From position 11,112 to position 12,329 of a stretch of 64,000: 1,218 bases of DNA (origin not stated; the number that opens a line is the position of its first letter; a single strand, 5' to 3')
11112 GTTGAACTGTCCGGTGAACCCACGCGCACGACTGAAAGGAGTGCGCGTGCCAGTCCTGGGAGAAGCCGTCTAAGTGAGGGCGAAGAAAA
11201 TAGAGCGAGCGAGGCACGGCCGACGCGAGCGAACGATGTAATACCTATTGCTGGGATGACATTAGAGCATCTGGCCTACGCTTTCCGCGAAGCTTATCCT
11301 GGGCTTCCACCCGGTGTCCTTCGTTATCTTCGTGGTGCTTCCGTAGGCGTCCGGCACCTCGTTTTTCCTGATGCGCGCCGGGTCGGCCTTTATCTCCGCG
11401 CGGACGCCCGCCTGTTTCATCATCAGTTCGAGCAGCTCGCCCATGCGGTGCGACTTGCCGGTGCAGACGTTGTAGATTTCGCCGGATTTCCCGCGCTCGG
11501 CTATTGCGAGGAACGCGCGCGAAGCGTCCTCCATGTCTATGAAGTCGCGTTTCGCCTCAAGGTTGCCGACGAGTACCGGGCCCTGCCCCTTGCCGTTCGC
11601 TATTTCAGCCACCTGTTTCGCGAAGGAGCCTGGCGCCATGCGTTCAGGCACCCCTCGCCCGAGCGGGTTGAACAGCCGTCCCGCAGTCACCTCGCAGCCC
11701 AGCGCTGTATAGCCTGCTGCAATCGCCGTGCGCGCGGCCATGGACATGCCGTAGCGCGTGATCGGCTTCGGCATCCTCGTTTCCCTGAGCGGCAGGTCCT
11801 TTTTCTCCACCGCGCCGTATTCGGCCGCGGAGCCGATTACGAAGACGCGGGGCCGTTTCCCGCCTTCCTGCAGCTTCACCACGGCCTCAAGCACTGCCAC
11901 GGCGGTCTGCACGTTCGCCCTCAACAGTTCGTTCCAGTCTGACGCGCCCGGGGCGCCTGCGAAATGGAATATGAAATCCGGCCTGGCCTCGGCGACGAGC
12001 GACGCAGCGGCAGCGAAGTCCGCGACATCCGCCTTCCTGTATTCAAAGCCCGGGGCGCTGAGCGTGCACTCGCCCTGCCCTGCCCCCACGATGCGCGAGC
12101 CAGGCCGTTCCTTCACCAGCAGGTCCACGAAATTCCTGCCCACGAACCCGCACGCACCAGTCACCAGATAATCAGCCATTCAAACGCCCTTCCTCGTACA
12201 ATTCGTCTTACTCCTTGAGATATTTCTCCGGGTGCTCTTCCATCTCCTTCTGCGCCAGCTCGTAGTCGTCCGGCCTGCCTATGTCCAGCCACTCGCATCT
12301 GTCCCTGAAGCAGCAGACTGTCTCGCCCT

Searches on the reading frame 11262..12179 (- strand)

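Call 5: search_protein_families(library=pfam, proteins=[window:11262-12179:-], max_evalue=0.001)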
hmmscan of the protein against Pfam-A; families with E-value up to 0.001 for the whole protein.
window:11262-12179:- (305 aa): 3 families
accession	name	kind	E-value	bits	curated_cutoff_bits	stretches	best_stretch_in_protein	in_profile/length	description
PF16363.11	GDP_Man_Dehyd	-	1.4e-36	127.1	27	1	5-304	1-332/332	GDP-mannose 4,6 dehydratase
PF01370.27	Epimerase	-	2e-34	119.5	20.9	1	5-239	2-240/240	NAD dependent epimerase/dehydratase family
PF02719.21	Polysacc_synt_2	-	2.3e-05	24.2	20.2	0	198-262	189-252/293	Polysaccharide biosynthesis protein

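Call 6: search_protein_families(library=ncbifam, proteins=[window:11262-12179:-], max_evalue=0.001)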
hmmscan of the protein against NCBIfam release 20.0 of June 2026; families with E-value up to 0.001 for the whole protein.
window:11262-12179:- (305 aa): 19 families
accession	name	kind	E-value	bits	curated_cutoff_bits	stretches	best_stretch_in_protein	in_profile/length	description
TIGR01181.1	dTDP_gluc_dehyt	equivalog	3.9e-24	85.3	365.1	1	4-302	2-305/321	dTDP-glucose 4,6-dehydratase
TIGR01179.1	galE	equivalog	3.8e-17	62.1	262.3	1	5-296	3-312/332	UDP-glucose 4-epimerase GalE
TIGR04180.1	EDH_00030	hypoth_equivalog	7.1e-16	58.1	475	1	5-295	2-296/297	NAD-dependent 4,6-dehydratase LegB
TIGR02197.1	heptose_epim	equivalog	7.2e-13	48.4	274.6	1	5-264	2-267/316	ADP-glyceromanno-heptose 6-epimerase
TIGR01472.1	gmd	equivalog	8.6e-11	41.6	415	1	50-305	61-335/342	GDP-mannose 4,6-dehydratase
NF007582.0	PRK10217.1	equivalog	3.1e-08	33.1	698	1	2-243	2-256/355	dTDP-glucose 4,6-dehydratase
TIGR03466.1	HpnA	hypoth_equivalog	4.2e-07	29.2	367.65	1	4-262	3-251/327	hopanoid-associated sugar epimerase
NF008360.0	PRK11150.1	equivalog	4.6e-06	26.1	452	1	66-250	68-247/310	ADP-glyceromanno-heptose 6-epimerase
NF047922.1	GDPFucSynFcl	equivalog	4.7e-06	26.3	500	1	202-301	198-294/308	GDP-L-fucose synthase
NF007490.0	PRK10084.1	subfamily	7.2e-06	25.2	649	1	5-245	4-265/361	dTDP-glucose 4,6-dehydratase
NF041015.1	UDPsulfquin_syn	equivalog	1e-05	24.7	575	0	45-124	68-151/384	UDP-sulfoquinovose synthase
NF042423.1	oxyalk_red_Shew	equivalog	1.9e-05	23.9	580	1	4-102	11-107/331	2-alkyl-3-oxoalkanoate reductase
NF042422.1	oxyalk_red_OleD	equivalog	2.7e-05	23.7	580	1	5-101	4-98/329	2-alkyl-3-oxoalkanoate reductase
NF043036.1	ErythonDh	equivalog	7.1e-05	22.1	325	1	5-158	4-164/321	D-erythronate dehydrogenase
NF052578.1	StrlDmthSdmBMthl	equivalog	8.1e-05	22.5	600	1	5-262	4-250/328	sterol demethylase protein SdmB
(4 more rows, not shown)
